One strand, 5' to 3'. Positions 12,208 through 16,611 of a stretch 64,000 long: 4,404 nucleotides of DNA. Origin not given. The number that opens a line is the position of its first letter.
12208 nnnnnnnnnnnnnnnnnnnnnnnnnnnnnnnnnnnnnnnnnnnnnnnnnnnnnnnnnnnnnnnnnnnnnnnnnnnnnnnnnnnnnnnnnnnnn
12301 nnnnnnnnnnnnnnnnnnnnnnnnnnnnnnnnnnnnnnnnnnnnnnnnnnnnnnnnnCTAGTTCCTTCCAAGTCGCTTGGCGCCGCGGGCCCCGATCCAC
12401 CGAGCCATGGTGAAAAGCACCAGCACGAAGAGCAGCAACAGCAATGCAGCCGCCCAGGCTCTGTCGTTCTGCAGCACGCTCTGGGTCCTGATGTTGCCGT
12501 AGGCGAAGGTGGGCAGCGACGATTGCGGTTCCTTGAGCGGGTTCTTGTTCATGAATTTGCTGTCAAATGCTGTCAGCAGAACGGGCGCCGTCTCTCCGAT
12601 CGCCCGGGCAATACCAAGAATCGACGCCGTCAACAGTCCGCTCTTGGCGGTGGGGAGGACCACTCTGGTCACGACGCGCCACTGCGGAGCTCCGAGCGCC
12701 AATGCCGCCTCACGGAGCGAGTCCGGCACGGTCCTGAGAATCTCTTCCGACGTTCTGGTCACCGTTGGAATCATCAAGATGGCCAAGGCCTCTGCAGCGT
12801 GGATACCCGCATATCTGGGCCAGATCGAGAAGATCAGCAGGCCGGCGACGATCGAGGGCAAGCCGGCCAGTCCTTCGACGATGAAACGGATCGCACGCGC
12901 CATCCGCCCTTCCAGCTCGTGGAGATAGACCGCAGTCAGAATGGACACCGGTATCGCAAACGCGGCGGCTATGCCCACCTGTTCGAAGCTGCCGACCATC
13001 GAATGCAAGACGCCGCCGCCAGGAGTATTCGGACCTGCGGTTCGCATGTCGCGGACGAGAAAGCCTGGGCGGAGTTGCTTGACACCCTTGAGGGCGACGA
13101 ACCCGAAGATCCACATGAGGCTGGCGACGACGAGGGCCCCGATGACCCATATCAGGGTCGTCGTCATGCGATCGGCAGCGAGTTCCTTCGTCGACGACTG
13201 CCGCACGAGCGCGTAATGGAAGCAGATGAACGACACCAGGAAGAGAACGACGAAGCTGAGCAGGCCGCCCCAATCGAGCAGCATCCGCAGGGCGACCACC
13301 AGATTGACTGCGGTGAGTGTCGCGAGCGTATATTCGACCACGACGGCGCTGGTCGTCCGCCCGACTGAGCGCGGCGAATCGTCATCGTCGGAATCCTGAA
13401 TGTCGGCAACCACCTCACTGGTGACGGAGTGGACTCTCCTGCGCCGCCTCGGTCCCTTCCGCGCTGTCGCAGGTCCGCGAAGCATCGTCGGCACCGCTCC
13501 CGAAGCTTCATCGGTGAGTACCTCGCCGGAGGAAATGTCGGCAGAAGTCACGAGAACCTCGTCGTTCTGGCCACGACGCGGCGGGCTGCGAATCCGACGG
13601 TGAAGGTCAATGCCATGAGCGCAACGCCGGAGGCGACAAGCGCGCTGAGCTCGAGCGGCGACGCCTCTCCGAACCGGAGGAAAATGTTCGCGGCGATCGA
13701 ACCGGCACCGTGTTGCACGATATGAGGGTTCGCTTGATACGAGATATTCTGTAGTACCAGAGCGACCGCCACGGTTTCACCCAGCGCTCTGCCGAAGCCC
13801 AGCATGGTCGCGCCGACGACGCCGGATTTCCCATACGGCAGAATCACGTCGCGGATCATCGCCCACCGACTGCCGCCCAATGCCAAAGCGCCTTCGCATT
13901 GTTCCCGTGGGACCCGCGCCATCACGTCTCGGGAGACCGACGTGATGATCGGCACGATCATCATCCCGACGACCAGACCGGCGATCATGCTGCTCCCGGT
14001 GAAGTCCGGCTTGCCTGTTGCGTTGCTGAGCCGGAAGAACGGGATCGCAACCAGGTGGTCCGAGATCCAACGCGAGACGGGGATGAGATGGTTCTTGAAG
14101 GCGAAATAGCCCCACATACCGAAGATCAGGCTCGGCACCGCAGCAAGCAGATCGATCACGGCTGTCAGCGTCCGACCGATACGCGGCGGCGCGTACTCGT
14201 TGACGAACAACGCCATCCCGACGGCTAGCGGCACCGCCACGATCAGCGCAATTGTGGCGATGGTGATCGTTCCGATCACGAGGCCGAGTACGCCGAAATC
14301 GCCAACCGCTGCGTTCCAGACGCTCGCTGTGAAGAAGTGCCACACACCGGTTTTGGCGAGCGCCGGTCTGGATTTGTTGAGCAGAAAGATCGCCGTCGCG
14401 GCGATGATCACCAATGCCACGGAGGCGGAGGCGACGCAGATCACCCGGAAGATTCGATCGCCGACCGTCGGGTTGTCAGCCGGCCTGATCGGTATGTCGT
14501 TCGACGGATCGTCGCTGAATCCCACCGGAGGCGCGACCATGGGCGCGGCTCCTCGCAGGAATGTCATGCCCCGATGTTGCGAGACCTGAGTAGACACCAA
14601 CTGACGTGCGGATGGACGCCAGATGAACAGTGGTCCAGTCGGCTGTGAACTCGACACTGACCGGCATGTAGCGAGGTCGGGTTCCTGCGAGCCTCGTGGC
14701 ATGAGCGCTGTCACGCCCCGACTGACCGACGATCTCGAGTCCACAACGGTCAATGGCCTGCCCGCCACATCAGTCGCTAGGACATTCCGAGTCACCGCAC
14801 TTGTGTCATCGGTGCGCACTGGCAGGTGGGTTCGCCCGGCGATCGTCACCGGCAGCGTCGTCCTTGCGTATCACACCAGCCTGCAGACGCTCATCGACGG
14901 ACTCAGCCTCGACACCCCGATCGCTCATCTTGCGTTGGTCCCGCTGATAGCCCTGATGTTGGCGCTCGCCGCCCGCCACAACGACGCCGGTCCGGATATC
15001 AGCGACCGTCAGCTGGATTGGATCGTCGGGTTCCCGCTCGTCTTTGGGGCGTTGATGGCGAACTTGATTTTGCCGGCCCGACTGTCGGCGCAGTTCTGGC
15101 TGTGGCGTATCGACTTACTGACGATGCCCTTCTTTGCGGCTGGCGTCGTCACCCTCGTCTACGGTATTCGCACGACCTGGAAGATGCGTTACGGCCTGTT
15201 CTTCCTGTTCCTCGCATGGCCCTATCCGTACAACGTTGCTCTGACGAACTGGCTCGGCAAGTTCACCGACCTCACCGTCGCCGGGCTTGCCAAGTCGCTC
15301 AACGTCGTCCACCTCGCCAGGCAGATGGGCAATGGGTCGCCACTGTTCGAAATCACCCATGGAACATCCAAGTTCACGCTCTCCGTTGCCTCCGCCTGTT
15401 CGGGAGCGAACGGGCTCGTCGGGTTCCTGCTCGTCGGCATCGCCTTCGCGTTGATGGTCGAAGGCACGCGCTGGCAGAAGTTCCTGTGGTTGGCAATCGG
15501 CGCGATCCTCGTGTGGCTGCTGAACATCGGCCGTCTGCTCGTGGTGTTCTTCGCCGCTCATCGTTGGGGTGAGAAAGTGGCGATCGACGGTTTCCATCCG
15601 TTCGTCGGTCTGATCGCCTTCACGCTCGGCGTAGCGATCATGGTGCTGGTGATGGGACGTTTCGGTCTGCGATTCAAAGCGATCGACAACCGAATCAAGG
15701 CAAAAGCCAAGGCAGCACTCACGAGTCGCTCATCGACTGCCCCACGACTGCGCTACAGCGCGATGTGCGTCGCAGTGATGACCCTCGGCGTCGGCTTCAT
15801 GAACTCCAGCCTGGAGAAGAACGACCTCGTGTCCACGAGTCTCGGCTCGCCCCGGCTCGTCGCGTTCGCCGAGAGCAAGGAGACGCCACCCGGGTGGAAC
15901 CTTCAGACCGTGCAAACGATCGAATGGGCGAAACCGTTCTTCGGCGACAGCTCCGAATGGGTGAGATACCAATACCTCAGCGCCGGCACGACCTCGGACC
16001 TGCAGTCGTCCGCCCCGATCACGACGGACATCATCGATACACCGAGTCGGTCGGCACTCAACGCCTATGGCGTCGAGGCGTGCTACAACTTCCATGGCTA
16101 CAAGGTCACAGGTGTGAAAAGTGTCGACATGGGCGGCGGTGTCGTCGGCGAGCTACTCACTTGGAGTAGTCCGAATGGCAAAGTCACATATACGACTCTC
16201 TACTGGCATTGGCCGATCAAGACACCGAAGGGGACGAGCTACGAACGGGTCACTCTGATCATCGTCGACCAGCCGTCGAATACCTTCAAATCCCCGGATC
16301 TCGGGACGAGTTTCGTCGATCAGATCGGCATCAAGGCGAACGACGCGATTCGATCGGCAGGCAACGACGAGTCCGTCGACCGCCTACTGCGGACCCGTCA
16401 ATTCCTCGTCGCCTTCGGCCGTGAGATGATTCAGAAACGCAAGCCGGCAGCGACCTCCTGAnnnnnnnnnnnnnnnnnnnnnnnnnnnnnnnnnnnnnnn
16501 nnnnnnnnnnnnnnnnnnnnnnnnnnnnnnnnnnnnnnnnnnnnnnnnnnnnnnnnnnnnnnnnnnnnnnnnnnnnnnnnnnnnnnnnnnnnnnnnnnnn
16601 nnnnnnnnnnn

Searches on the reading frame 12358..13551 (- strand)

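Call 20: search_protein_families(library=pfam, proteins=[window:12358-13551:-], max_evalue=0.001)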
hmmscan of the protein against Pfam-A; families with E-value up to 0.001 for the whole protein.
window:12358-13551:- (397 aa): 1 family
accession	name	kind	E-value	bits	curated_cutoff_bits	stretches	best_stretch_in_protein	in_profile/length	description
PF00528.27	BPD_transp_1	-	8e-17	62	26.4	1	200-389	2-181/184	Binding-protein-dependent transport system inner membrane component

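Call 21: search_protein_families(library=ncbifam, proteins=[window:12358-13551:-], max_evalue=0.001)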
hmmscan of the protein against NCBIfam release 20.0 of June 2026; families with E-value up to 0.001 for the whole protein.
window:12358-13551:- (397 aa): 20 families
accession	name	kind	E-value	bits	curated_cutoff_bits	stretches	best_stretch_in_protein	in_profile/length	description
TIGR00974.1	3a0107s02c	equivalog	7e-71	238.5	193.45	1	128-389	2-269/272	phosphate ABC transporter permease PstA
NF008430.0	PRK11268.1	equivalog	1.2e-47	162.4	439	1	126-388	26-291/295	phosphate ABC transporter permease PstA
TIGR02138.1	phosphate_pstC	equivalog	1.1e-40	139.5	196.45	2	253-388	156-293/296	phosphate ABC transporter permease subunit PstC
NF008435.0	PRK11275.1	equivalog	2.9e-17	62.7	502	1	251-392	171-314/319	phosphate ABC transporter permease PstC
TIGR02139.1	permease_CysT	equivalog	1.8e-12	47.4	246.1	1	247-329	130-212/265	sulfate ABC transporter permease subunit CysT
TIGR02141.1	modB_ABC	equivalog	8.5e-12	45.1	182.6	1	254-387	85-206/208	molybdate ABC transporter permease subunit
TIGR00969.1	3a0106s02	subfamily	6e-11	42.3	240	1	255-333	149-227/272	sulfate ABC transporter permease subunit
NF008208.0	PRK10971.1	equivalog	2.5e-09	37.1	415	1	241-328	132-219/277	sulfate/thiosulfate ABC transporter permease CysT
NF006939.0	PRK09421.1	equivalog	5.4e-09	35.8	262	1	252-322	96-166/230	molybdate ABC transporter permease subunit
NF038017.1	ABC_perm1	subfamily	1.7e-08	34.7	100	1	191-326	8-148/184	ABC transporter permease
TIGR02140.1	permease_CysW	equivalog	2.7e-08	33.6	329.1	1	259-325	139-205/261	sulfate ABC transporter permease subunit CysW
TIGR01581.1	Mo_ABC_porter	hypoth_equivalog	4e-08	33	210.3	1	184-333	22-187/225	ABC transporter permease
TIGR03226.1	PhnU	equivalog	1.3e-06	28.1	283.45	1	257-390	187-307/311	2-aminoethylphosphonate ABC transporter permease subunit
NF011624.0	PRK15050.1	equivalog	9.6e-06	24.9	247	1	249-327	163-239/297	2-aminoethylphosphonate ABC transporter permease subunit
NF008049.0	PRK10782.1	subfamily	5.2e-05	23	212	1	249-319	88-159/217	methionine ABC transporter permease MetI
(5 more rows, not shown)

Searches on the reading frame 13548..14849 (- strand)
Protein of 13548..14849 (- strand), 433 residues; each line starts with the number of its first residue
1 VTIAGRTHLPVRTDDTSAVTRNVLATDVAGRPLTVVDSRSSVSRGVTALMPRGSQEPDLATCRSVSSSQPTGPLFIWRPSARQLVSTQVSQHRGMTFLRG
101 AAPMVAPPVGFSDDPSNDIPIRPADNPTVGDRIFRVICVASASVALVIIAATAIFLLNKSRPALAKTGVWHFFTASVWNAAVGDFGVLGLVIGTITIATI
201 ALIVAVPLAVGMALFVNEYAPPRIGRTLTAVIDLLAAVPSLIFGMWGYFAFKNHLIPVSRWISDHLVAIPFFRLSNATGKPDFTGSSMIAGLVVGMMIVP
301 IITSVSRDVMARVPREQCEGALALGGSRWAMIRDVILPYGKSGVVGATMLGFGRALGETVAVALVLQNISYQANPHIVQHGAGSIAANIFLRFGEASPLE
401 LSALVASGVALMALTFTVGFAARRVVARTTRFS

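Call 20: search_protein_families(library=pfam, proteins=[window:13548-14849:-], max_evalue=0.001)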
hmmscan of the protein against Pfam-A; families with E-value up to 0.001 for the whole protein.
window:13548-14849:- (433 aa): 1 family
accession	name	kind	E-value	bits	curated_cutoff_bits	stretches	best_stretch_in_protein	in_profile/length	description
PF00528.27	BPD_transp_1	-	1.4e-12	48.2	26.4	1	207-429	3-181/184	Binding-protein-dependent transport system inner membrane component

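Call 21: search_protein_families(library=ncbifam, proteins=[window:13548-14849:-], max_evalue=0.001)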
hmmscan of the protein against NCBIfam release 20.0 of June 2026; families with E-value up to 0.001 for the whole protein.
window:13548-14849:- (433 aa): 15 families
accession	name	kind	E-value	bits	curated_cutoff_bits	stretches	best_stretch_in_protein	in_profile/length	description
TIGR02138.1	phosphate_pstC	equivalog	8.3e-77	258.1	196.45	1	131-428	1-294/296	phosphate ABC transporter permease subunit PstC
NF008435.0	PRK11275.1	equivalog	2.6e-52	177.9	502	1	128-429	13-312/319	phosphate ABC transporter permease PstC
TIGR00974.1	3a0107s02c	equivalog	1.5e-33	116.1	193.45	1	132-428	2-269/272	phosphate ABC transporter permease PstA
NF008430.0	PRK11268.1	equivalog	2e-10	40.2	439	1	286-427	151-291/295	phosphate ABC transporter permease PstA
NF038017.1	ABC_perm1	subfamily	7e-09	35.9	100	1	283-372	70-156/184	ABC transporter permease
TIGR02139.1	permease_CysT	equivalog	6.3e-08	32.5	246.1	1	193-373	54-218/265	sulfate ABC transporter permease subunit CysT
TIGR02141.1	modB_ABC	equivalog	8e-08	32.2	182.6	1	194-370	3-163/208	molybdate ABC transporter permease subunit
TIGR00969.1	3a0106s02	subfamily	3.3e-07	30.1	240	1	194-373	66-229/272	sulfate ABC transporter permease subunit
NF006939.0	PRK09421.1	equivalog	1.7e-06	27.7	262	1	193-371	14-177/230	molybdate ABC transporter permease subunit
TIGR01581.1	Mo_ABC_porter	hypoth_equivalog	2.3e-06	27.2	210.3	1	195-372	27-188/225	ABC transporter permease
NF008208.0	PRK10971.1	equivalog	2.4e-06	27.2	415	1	195-374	64-227/277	sulfate/thiosulfate ABC transporter permease CysT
TIGR02140.1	permease_CysW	equivalog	9.4e-06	25.3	329.1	1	167-405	31-247/261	sulfate ABC transporter permease subunit CysW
NF008337.0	PRK11123.1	equivalog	0.00028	20.4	277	1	194-338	14-155/238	arginine ABC transporter permease ArtQ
NF011624.0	PRK15050.1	equivalog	0.00053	19.2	247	0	140-359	26-233/297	2-aminoethylphosphonate ABC transporter permease subunit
NF008620.0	PRK11602.1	equivalog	0.00083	18.6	442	0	184-369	59-228/291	sulfate/thiosulfate ABC transporter permease CysW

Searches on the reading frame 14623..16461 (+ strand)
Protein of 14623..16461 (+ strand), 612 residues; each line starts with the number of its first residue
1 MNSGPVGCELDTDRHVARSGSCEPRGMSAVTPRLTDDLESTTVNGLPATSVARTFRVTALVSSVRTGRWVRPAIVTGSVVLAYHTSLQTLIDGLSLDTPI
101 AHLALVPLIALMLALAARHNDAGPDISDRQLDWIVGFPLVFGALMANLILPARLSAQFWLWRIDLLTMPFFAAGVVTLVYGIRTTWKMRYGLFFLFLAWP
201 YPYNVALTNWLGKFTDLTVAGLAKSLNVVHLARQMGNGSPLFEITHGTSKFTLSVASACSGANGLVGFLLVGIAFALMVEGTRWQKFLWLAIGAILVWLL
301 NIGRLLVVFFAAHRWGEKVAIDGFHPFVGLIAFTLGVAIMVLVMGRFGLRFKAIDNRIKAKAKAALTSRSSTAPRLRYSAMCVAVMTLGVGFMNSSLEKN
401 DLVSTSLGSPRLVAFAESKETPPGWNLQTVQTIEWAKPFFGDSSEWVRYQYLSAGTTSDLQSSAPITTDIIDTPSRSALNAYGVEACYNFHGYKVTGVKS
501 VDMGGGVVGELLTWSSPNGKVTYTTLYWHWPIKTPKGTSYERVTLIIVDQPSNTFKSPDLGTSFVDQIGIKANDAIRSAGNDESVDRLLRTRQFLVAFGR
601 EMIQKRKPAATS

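Call 20: search_protein_families(library=pfam, proteins=[window:14623-16461:+], max_evalue=0.001)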
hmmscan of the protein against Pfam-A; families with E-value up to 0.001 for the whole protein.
window:14623-16461:+ (612 aa): 1 family
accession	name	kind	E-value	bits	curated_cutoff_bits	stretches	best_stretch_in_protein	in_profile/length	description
PF09721.15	Exosortase_EpsH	-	2.4e-22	80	25.7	1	79-346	4-253/254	Transmembrane exosortase (Exosortase_EpsH)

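Call 21: search_protein_families(library=ncbifam, proteins=[window:14623-16461:+], max_evalue=0.001)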
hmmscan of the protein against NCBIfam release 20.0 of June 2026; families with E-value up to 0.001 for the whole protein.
window:14623-16461:+ (612 aa): 11 families
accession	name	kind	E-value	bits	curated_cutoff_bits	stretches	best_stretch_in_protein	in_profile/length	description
TIGR03109.2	exosort_XrtA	exception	4.9e-17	62.2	208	1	75-347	6-259/261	exosortase A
TIGR04178.1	exo_archaeo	signature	4.1e-15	55.9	23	1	254-344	2-92/97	exosortase/archaeosortase family protein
TIGR02602.1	8TM_EpsH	subfamily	4.4e-12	46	105.55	1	146-343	51-236/241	exosortase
NF038142.1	exosort_XrtW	exception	2.2e-10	39.5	425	1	69-397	2-314/494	exosortase W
NF035943.2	exosort_XrtV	exception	2.7e-09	36.7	313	1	154-343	79-262/270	exosortase V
TIGR04152.1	exosort_VPLPA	exception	6.3e-09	35.4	400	1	102-364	12-262/486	VPLPA-CTERM-specific exosortase XrtD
TIGR04162.1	exo_VPEID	exception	5.4e-08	32.2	150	1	214-352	170-306/516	exosortase E/protease, VPEID-CTERM system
TIGR03762.1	archaeo_artC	exception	1.3e-06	28.4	100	1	84-342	16-270/274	archaeosortase C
NF033464.1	cyanoexo_CrtC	exception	5.7e-05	22.8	225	1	108-329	43-256/278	cyanoexosortase C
NF012138.0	exosort_XrtR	exception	0.00017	21.7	150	1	235-344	44-152/160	exosortase R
NF046081.1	exosort_XrtX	exception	0.00029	20.8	170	1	251-321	71-137/168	exosortase X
